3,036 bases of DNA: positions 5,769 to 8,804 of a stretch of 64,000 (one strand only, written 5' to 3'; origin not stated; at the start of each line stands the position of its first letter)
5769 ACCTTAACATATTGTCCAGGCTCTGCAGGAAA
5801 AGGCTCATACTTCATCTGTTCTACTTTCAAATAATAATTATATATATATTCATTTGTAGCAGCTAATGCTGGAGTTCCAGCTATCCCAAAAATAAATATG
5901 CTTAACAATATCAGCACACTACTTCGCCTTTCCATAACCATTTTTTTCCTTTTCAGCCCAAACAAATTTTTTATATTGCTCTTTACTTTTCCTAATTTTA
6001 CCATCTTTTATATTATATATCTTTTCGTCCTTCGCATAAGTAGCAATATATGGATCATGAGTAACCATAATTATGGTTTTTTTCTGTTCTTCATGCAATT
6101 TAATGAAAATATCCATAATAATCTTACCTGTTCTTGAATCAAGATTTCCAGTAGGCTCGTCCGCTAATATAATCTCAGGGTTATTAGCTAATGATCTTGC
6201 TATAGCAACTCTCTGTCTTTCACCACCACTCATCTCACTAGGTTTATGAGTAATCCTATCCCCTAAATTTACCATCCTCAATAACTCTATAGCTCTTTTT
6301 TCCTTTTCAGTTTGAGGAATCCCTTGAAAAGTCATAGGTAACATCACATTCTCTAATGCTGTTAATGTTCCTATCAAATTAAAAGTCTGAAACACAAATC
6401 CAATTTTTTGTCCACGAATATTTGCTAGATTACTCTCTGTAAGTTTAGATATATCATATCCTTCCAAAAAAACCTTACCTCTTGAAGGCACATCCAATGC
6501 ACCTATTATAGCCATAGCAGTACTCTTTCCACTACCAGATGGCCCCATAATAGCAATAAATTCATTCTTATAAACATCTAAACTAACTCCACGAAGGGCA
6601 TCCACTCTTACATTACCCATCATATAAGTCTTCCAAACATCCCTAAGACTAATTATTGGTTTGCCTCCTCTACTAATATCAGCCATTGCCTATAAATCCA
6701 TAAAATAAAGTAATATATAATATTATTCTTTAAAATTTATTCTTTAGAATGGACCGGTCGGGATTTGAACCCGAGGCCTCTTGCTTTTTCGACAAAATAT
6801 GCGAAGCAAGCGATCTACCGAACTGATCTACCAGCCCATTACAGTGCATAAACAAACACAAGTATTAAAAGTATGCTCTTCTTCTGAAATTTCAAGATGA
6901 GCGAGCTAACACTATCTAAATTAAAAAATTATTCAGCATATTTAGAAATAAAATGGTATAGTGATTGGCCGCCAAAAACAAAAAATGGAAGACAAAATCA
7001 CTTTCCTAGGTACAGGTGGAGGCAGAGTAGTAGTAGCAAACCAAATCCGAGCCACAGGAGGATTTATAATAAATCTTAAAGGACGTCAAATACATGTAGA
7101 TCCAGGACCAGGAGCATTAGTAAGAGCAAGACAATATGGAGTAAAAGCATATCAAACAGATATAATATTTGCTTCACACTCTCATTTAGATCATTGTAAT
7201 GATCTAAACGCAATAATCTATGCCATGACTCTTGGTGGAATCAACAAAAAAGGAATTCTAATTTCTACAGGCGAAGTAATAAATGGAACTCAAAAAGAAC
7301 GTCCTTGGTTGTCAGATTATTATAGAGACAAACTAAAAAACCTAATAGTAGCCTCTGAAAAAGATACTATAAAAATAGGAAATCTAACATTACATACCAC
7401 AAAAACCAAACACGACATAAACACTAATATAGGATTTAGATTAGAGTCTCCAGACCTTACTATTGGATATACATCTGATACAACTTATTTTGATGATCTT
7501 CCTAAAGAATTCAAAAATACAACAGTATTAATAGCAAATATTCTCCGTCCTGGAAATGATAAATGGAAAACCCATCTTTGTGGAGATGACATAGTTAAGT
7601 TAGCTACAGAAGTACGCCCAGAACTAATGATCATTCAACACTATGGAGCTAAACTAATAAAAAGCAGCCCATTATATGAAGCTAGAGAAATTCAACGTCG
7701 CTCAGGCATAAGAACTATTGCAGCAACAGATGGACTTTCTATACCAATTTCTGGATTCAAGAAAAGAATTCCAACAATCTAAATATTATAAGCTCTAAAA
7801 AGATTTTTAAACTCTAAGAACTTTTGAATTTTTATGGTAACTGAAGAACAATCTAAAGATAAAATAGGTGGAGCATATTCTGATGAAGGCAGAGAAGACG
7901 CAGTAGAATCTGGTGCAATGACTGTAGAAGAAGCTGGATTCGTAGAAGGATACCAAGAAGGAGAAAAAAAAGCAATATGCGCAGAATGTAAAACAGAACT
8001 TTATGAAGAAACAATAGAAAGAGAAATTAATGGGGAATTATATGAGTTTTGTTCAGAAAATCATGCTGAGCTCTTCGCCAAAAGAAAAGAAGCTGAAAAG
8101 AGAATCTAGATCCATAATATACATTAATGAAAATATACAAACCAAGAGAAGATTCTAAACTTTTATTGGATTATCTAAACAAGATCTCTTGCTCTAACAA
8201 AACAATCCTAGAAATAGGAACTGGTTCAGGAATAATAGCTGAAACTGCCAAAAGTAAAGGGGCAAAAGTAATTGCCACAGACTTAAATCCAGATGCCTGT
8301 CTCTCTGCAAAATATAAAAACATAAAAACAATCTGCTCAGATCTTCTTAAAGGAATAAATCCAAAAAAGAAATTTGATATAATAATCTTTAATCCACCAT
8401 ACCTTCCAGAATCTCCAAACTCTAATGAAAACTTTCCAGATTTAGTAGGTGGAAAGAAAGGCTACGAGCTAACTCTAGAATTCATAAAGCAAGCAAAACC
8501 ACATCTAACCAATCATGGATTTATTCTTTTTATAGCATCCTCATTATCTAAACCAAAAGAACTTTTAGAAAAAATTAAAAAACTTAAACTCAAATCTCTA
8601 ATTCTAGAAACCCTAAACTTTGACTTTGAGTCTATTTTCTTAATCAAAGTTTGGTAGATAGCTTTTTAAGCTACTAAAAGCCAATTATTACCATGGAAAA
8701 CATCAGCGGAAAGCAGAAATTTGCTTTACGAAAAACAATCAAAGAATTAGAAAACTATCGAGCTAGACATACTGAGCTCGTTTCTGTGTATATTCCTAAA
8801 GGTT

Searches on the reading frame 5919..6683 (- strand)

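Call 48: search_protein_families(library=pfam, proteins=[window:5919-6683:-], max_evalue=0.001)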
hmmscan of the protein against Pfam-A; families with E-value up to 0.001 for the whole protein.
window:5919-6683:- (254 aa): 3 families
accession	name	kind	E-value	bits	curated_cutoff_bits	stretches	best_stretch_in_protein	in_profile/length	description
PF00005.33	ABC_tran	-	2e-32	113.1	25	1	30-178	1-136/137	ABC transporter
PF13304.12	AAA_21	-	3.3e-06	27.8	27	0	136-213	223-302/304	AAA domain, putative AbiEii toxin, Type IV TA system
PF02463.25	SMC_N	-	8.1e-05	22.6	40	0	146-225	132-211/220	RecF/RecN/SMC N terminal domain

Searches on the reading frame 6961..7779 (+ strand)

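Call 48: search_protein_families(library=pfam, proteins=[window:6961-7779:+], max_evalue=0.001)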
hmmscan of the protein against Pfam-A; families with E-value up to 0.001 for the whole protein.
window:6961-7779:+ (273 aa): 3 families
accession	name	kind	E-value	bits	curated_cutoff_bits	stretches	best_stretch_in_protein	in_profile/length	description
PF12706.13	Lactamase_B_2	-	4.6e-16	59.5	27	1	42-228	1-200/200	Beta-lactamase superfamily domain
PF13483.12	Lactamase_B_3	-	1.2e-10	42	24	1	35-224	10-157/160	Beta-lactamase superfamily domain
PF00753.33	Lactamase_B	-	0.00099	19.5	22.7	0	46-182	20-158/196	Metallo-beta-lactamase superfamily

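Call 51: search_protein_families(library=ncbifam, proteins=[window:6961-7779:+], max_evalue=0.001)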
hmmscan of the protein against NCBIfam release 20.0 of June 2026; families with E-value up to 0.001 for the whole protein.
window:6961-7779:+ (273 aa): 7 families
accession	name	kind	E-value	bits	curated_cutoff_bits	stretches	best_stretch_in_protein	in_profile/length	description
NF000801.0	PRK00055.1-3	equivalog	8.6e-19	67.7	252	1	12-163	3-154/307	ribonuclease Z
TIGR02651.1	RNase_Z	equivalog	1e-17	64.2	292.95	1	12-165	1-151/302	ribonuclease Z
NF041851.1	cyc_nuc_deg_phdiest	equivalog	5.5e-11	42.3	400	1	12-241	2-234/253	cyclic nucleotide-degrading phosphodiesterase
NF000805.0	PRK00055.2-3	equivalog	7.2e-09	35.3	416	1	23-165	13-154/307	ribonuclease Z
NF041257.1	GntH_guanitoxin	equivalog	3.8e-08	32.6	333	1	9-96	11-98/374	guanitoxin biosynthesis MBL fold metallo-hydrolase GntH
NF000806.0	PRK00055.2-4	equivalog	8.1e-06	25.2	363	1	13-87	4-75/280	ribonuclease Z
NF000804.0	PRK00055.2-1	equivalog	0.00013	21.2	402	1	27-166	17-155/306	ribonuclease Z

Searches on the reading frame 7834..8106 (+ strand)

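Call 48: search_protein_families(library=pfam, proteins=[window:7834-8106:+], max_evalue=0.001)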
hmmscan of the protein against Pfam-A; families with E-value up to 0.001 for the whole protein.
window:7834-8106:+ (91 aa): 1 family
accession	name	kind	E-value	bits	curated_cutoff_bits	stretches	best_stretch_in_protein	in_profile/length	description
PF24273.1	TRASH_HVO_1752_C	-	0.00073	20.1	27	0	49-84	4-39/47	HVO_1752, C-terminal TRASH domain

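Call 51: search_protein_families(library=ncbifam, proteins=[window:7834-8106:+], max_evalue=0.001)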
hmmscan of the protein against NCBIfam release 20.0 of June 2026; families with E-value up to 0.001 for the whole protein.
window:7834-8106:+ (91 aa): 0 families

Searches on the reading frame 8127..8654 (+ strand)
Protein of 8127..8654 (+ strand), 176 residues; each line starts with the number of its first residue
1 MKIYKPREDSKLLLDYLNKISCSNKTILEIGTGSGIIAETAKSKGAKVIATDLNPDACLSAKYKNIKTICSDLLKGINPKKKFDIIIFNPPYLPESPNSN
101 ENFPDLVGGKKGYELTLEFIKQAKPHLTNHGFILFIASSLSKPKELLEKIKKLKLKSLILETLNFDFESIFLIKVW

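Call 48: search_protein_families(library=pfam, proteins=[window:8127-8654:+], max_evalue=0.001)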
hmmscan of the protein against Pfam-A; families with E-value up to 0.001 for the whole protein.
window:8127-8654:+ (176 aa): 7 families
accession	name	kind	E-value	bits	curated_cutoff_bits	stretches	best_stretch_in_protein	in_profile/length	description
PF05175.20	MTS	-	1.2e-12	48.3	23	1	10-149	20-152/170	Methyltransferase small domain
PF07669.17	Eco57I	-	1.1e-07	32.6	25.3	1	70-171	69-171/171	Eco57I restriction-modification methylase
PF13649.12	Methyltransf_25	-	1.7e-06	29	27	1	27-88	1-70/97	Methyltransferase domain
PF06325.19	PrmA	-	3.2e-06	27.3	22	1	11-89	149-233/296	Ribosomal protein L11 methyltransferase (PrmA)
PF13489.12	Methyltransf_23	-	2.4e-05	24.6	27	1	14-89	10-88/164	Methyltransferase domain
PF10354.15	BMT5-like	-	4.9e-05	24.1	24.7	0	80-142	75-132/168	rRNA (uridine-N3-)-methyltransferase BTM5-like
PF08241.18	Methyltransf_11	-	5.1e-05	24.3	21.2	1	28-88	1-66/95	Methyltransferase domain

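Call 51: search_protein_families(library=ncbifam, proteins=[window:8127-8654:+], max_evalue=0.001)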
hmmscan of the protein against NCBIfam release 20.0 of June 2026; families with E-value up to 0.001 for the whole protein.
window:8127-8654:+ (176 aa): 23 families
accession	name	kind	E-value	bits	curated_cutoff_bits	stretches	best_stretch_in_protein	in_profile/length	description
NF011529.0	PRK14968.1-3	equivalog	1.6e-40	138.6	162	1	2-176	15-195/198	putative methyltransferase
TIGR00537.1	hemK_rel_arch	hypoth_equivalog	2.5e-37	128.3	87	1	3-176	1-179/179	HemK2/MTQ2 family protein methyltransferase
NF011530.0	PRK14968.1-4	equivalog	1.3e-34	119.3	243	1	2-174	18-194/202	putative methyltransferase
NF011527.0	PRK14968.1-1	equivalog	2e-32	112.4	242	1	2-174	13-188/192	putative methyltransferase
NF011528.0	PRK14968.1-2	equivalog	3.4e-21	75.7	171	1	2-157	19-177/205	putative methyltransferase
TIGR03534.1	RF_mod_PrmC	equivalog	6.3e-21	75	199.1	1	6-135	69-217/253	peptide chain release factor N(5)-glutamine methyltransferase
TIGR00536.1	hemK_fam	subfamily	7.4e-15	54.8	115.5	1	6-135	94-242/286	HemK family protein methyltransferase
TIGR03533.1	L3_gln_methyl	equivalog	4.9e-12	45.8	229.7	1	23-135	121-249/284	50S ribosomal protein L3 N(5)-glutamine methyltransferase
NF002421.0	PRK01544.1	equivalog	5.5e-08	32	567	1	21-98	136-222/524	bifunctional peptide chain release factor N(5)-glutamine methyltransferase PrmC/tRNA (guanosine(46)-N7)-methyltransferase TrmB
NF001785.0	PRK00517.2-2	equivalog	3.3e-07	29.7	188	1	10-89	132-218/282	50S ribosomal protein L11 methyltransferase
TIGR02072.1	BioC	equivalog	4.5e-07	29.9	184.95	1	11-88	21-103/244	malonyl-ACP O-methyltransferase BioC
TIGR00406.1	prmA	equivalog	1.1e-06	28.4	183.15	1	11-79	147-216/288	50S ribosomal protein L11 methyltransferase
NF001786.0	PRK00517.2-4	equivalog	2e-06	27.1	327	1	13-88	133-212/277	50S ribosomal protein L11 methyltransferase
NF000499.2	Erm23S_rRNA_broad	equivalog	6.1e-06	25.8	212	1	10-86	9-91/244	23S ribosomal RNA methyltransferase Erm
NF043040.1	corrin_prot_MT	hypoth_equivalog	9.7e-06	25.2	180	1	20-62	38-80/216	corrinoid protein-associated methyltransferase CpaM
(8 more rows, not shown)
